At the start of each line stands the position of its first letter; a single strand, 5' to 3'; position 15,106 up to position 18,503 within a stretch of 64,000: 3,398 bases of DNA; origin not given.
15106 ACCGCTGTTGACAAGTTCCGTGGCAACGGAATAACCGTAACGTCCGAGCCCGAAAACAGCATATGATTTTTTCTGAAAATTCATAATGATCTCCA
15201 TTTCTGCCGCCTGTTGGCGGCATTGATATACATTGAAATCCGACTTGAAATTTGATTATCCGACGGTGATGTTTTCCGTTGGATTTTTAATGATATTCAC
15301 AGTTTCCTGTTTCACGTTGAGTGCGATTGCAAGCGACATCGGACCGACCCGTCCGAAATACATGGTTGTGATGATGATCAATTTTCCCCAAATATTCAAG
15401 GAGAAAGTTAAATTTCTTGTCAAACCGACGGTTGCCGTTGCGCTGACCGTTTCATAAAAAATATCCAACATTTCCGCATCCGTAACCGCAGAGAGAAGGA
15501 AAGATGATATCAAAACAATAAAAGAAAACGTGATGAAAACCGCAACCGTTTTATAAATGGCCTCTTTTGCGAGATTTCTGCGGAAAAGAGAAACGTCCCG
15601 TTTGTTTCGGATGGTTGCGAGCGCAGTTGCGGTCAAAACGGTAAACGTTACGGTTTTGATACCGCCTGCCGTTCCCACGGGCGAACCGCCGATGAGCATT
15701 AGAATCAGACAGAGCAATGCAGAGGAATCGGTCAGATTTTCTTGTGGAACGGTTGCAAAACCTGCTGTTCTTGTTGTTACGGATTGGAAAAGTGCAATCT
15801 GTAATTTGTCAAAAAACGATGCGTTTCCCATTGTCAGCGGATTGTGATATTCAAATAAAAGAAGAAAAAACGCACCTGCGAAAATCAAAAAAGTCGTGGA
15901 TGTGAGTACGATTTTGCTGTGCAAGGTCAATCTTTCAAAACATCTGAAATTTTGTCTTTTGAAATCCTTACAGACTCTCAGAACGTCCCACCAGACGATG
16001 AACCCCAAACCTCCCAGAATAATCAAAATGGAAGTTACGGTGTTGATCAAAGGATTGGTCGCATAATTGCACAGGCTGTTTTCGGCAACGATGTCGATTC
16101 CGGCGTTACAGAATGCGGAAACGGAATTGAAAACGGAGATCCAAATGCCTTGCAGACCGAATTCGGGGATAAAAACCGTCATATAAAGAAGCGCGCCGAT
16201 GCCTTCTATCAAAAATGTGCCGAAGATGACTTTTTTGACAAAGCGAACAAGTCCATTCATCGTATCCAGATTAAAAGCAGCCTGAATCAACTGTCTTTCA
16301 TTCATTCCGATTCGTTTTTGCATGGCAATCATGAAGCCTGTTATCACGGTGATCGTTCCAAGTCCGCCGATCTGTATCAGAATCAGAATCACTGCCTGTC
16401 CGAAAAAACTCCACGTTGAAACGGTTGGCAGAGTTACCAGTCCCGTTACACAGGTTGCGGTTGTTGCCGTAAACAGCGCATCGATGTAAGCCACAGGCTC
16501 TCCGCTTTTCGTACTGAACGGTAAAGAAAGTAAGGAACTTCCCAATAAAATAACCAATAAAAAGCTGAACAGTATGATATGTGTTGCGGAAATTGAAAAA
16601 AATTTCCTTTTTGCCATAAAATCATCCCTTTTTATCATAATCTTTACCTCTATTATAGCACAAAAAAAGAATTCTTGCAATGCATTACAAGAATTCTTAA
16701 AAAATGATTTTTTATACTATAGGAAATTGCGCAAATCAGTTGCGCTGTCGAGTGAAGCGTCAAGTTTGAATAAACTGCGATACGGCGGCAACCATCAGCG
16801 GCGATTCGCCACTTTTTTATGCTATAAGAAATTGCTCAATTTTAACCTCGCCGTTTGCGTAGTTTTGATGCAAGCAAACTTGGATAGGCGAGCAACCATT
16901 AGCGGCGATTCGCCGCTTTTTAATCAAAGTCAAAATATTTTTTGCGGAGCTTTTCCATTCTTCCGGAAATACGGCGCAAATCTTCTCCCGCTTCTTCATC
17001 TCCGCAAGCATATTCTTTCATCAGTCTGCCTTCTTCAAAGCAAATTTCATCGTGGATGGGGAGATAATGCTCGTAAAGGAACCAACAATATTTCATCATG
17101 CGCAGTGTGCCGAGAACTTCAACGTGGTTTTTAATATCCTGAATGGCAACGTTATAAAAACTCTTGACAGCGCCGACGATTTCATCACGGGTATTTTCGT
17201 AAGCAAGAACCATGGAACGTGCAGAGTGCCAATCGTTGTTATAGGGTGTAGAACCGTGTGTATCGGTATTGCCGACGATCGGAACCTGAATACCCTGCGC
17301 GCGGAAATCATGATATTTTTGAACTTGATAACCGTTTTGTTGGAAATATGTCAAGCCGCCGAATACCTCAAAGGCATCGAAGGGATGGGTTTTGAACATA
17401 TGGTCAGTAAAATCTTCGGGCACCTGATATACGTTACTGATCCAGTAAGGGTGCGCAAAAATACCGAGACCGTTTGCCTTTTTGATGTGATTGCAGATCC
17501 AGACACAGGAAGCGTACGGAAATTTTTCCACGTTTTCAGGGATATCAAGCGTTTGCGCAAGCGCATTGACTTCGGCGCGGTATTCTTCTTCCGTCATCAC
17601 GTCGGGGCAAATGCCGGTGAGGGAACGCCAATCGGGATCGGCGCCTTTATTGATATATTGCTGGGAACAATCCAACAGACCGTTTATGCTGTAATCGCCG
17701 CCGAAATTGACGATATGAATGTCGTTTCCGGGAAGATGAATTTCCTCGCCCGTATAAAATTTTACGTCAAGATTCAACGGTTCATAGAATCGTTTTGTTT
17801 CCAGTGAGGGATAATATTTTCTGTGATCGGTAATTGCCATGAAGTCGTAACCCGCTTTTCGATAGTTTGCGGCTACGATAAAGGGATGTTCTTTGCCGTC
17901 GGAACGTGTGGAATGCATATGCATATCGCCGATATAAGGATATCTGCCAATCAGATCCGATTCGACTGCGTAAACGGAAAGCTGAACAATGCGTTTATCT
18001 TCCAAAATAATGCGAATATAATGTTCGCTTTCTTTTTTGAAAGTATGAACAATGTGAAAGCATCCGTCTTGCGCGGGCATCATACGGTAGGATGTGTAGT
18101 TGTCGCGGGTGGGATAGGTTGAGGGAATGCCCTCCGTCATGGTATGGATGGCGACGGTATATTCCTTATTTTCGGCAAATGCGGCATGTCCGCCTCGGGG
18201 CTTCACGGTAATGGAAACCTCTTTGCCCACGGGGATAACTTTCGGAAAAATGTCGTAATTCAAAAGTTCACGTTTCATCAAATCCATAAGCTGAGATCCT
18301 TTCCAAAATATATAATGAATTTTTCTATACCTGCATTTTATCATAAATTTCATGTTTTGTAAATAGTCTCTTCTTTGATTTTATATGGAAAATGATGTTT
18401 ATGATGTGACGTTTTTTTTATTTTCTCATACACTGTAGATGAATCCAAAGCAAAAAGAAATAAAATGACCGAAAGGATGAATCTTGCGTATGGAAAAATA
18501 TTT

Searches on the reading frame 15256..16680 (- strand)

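Call 15: search_protein_families(library=pfam, proteins=[window:15256-16680:-])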
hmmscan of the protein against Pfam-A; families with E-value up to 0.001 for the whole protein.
window:15256-16680:- (474 aa): 1 family
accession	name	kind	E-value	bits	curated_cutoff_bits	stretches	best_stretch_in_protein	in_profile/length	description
PF02386.22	TrkH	-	5.6e-46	157.5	27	1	39-458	42-494/502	Cation transport protein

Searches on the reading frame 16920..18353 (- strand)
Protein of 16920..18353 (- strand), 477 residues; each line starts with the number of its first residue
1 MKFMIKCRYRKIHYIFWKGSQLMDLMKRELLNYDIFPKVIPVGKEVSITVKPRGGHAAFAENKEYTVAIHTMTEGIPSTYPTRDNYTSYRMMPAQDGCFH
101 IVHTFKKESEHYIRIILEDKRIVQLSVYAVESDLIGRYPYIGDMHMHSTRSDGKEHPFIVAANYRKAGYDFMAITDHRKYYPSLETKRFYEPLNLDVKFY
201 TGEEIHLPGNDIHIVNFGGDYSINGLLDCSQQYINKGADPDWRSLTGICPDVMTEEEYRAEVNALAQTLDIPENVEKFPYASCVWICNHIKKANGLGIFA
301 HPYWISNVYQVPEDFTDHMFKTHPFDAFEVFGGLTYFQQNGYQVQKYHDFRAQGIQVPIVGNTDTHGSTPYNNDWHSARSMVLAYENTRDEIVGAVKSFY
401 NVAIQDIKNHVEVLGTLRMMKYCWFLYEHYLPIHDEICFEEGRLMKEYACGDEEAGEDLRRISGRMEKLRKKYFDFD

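Call 15: search_protein_families(library=pfam, proteins=[window:16920-18353:-])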
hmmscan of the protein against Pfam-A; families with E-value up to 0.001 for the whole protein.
window:16920-18353:- (477 aa): 0 families

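Call 39: find_homologous_proteins(query=window:16920-18287:-, max_evalue=1e-30)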
Query window:16920-18287:- (455 aa): 1153 proteins with E <= 1e-30 among 3259 candidates; the best 120 are listed.
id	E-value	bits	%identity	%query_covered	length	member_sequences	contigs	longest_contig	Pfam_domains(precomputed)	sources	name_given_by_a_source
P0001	0.0e+0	1053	96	100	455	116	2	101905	-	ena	-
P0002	0.0e+0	1038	95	100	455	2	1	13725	-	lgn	-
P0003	4.5e-298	1007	92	100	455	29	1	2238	-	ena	-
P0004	1.7e-295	998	91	100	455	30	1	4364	-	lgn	-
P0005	8.4e-295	996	91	100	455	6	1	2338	-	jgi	jgi:hypothetical protein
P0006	5.1e-294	993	91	100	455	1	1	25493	-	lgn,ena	-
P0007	6.1e-291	983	89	100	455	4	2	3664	-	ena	-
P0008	8.4e-268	907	83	100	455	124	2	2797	-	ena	-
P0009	1.7e-262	889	80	100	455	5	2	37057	-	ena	-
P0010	7.0e-257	871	80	100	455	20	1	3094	-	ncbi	-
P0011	6.0e-254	861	78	100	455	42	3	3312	-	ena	-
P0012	2.7e-252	856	79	100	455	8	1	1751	-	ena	-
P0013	1.6e-243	827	76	99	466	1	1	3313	-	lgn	-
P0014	3.4e-243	826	75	99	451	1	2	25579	-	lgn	-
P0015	4.3e-243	825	76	99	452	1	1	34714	-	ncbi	-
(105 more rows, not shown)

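Call 40: find_encoding_contigs(protein=P0001, flank=10000, max_places=2)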
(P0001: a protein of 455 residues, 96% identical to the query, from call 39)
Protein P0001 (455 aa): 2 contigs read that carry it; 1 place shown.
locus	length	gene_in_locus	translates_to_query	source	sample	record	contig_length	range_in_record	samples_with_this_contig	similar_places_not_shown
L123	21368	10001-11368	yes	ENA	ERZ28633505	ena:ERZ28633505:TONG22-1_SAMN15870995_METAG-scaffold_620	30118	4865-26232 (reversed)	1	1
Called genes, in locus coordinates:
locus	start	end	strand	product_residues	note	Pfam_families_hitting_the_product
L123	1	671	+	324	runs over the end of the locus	PF16126:DUF4838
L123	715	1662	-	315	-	PF01145:Band_7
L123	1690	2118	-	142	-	PF01957:NfeD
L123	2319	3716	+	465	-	-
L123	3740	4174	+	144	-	PF04463:2-thiour_desulf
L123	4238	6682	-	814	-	-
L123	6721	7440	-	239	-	PF00535:Glycos_transf_2, PF10111:Glyco_tranf_2_2 (weak), PF13641:Glyco_tranf_2_3 (weak)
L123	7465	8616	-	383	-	-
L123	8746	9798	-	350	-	-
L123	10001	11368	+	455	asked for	-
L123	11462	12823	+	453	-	PF02386:TrkH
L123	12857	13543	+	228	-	PF02254:TrkA_N, PF02080:TrkA_C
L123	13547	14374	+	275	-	PF00702:Hydrolase (faint), PF05116:S6PP (faint), PF08282:Hydrolase_3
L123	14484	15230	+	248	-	PF14808:TMEM164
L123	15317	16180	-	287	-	PF00781:DAGK_cat, PF19279:YegS_C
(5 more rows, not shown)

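Call 41: find_encoding_contigs(protein=P0006, flank=10000, max_places=2)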
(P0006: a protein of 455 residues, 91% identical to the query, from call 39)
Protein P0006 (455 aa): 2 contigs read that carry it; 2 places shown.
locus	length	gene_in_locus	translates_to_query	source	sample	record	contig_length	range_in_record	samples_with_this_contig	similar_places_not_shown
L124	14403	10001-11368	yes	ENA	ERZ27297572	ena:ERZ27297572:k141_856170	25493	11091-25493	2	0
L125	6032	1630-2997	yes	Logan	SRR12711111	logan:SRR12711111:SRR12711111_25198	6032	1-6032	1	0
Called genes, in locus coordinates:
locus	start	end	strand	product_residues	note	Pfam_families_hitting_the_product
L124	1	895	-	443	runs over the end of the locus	PF10923:BrxC_BrxD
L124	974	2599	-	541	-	PF13208:TerB_N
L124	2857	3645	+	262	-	PF01510:Amidase_2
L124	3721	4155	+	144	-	PF04463:2-thiour_desulf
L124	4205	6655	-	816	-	-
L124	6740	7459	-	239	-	PF00535:Glycos_transf_2, PF10111:Glyco_tranf_2_2 (weak), PF13641:Glyco_tranf_2_3 (weak)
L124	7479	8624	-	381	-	-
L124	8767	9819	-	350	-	PF13604:AAA_30 (faint)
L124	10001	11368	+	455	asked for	-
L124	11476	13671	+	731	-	PF17678:Glyco_hydro_92N, PF07971:Glyco_hydro_92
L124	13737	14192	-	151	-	PF01467:CTP_transf_like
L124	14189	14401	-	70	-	?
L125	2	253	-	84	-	?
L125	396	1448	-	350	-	PF13604:AAA_30 (faint)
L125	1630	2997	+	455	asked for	-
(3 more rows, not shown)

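Call 42: find_encoding_contigs(protein=P0009, flank=10000, max_places=2)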
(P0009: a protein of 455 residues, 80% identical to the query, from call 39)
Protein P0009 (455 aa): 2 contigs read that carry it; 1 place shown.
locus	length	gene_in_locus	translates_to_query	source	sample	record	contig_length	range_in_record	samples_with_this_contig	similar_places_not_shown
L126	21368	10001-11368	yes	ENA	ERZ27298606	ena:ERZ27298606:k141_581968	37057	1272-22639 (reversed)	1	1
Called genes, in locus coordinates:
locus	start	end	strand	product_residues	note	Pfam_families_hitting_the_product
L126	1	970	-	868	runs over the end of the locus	PF00009:GTP_EFTU, PF14492:EFG_III (weak), PF03764:EFG_IV, PF00679:EFG_C, PF05991:NYN_YacP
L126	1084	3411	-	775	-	PF04389:Peptidase_M28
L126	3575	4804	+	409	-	PF07690:MFS_1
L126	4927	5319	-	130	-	PF02452:PemK_toxin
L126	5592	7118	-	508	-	PF01510:Amidase_2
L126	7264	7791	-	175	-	PF01471:PG_binding_1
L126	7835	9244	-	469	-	PF01471:PG_binding_1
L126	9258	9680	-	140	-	-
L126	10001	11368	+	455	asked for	-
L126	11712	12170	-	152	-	PF01467:CTP_transf_like, PF08218:Citrate_ly_lig (weak)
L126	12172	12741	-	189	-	PF03602:Cons_hypoth95, PF05175:MTS (weak)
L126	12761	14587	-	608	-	PF01541:GIY-YIG, PF27096:UvrC_M, PF02151:UVR, PF22920:UvrC_RNaseH, PF08459:UvrC_RNaseH_dom, PF12826:HHH_2, PF14520:HHH_5, PF00633:HHH (weak)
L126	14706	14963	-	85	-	PF00381:PTS-HPr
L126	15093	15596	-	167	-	PF14221:DUF4330 (weak)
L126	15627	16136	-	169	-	PF14221:DUF4330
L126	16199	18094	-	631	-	PF04932:Wzy_C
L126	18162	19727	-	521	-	PF03023:MurJ, PF01554:MatE (weak)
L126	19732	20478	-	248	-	PF01746:tRNA_m1G_MT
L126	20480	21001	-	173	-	PF01782:RimM, PF05239:PRC (faint), PF24986:PRC_RimM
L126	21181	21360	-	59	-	PF01165:Ribosomal_S21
